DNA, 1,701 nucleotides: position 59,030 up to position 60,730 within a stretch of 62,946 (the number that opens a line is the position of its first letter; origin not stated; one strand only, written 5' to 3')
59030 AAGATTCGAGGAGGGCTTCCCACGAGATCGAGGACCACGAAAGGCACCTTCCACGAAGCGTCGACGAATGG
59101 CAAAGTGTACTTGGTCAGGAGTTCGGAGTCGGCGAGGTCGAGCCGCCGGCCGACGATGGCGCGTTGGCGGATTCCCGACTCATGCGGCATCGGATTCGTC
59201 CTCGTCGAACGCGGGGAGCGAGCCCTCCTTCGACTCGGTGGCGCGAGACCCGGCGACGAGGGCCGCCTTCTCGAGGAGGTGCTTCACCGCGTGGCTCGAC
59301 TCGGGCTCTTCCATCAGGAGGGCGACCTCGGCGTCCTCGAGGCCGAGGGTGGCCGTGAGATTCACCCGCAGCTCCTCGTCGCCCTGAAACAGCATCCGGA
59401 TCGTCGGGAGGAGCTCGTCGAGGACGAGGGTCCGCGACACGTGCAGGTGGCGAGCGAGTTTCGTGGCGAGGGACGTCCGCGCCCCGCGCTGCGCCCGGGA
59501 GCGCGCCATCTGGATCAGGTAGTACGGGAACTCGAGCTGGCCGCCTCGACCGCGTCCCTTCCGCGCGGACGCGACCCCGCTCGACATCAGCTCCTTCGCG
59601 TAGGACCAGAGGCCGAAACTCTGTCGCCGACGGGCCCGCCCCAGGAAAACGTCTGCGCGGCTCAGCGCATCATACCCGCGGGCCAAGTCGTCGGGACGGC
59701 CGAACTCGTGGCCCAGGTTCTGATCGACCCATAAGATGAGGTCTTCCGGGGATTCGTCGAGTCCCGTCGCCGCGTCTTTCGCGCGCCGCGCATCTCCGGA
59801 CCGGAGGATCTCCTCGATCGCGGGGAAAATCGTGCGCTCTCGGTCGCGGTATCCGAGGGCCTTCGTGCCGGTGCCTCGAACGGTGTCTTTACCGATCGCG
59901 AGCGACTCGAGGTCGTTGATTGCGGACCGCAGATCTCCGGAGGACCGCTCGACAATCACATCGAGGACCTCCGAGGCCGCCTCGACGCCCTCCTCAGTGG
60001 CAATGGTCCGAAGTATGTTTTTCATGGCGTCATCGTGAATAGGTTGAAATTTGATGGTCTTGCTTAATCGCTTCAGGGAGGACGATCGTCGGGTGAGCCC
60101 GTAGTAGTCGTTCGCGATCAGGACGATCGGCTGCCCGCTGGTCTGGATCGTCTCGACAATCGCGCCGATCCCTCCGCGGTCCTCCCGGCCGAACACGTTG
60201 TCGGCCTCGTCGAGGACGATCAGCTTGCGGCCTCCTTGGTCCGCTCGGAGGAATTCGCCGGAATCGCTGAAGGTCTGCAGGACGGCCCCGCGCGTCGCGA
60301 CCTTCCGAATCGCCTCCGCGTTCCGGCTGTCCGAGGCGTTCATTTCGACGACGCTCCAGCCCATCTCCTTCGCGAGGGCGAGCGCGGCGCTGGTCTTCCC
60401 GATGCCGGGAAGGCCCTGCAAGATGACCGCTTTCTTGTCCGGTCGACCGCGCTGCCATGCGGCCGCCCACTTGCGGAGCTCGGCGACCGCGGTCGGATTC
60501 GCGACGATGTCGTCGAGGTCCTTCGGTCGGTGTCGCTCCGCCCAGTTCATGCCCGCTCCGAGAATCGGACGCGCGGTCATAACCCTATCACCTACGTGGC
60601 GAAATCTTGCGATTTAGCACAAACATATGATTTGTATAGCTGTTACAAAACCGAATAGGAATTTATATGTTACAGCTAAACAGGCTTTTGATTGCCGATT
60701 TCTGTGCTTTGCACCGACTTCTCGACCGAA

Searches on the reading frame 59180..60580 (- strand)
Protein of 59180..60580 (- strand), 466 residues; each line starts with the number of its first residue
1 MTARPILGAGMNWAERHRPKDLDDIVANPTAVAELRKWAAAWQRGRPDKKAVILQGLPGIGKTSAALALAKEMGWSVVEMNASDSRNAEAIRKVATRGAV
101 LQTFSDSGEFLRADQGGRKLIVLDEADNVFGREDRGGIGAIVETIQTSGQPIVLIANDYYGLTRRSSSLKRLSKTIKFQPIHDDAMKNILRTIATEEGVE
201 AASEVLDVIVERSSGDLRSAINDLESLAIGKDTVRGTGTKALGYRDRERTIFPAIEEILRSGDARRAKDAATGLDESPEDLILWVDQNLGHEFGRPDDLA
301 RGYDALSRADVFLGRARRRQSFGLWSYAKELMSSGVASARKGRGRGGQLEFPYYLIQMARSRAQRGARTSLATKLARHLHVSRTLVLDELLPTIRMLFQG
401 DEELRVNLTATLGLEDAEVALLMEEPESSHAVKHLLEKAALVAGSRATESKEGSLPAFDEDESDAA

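Call 80: search_protein_families(library=pfam, proteins=[window:59180-60580:-], max_evalue=0.0001)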
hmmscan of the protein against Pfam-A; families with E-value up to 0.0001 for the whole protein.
window:59180-60580:- (466 aa): 6 families
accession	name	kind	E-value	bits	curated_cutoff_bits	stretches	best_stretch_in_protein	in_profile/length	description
PF21960.2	RCF1-5-like_lid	-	7e-11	42.4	27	1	188-228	1-42/43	RCF1/5-like, AAA+ ATPase lid domain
PF00004.35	AAA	-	9.1e-11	42.8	21.2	1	52-177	1-128/131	ATPase family associated with various cellular activities (AAA)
PF25361.1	AAA_lid_RFC1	-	2.4e-06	27.3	34.9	1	185-234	3-52/59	RFC1-like, AAA+ ATPase lid domain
PF03215.21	Rad17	-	3.5e-06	27.5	23.8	0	11-99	7-95/186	Rad17 P-loop domain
PF05496.18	RuvB_N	-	4.8e-06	26.9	27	1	18-78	2-62/159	Holliday junction DNA helicase RuvB P-loop domain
PF13401.12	AAA_22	-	2.7e-05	24.9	27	0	49-133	5-97/130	AAA domain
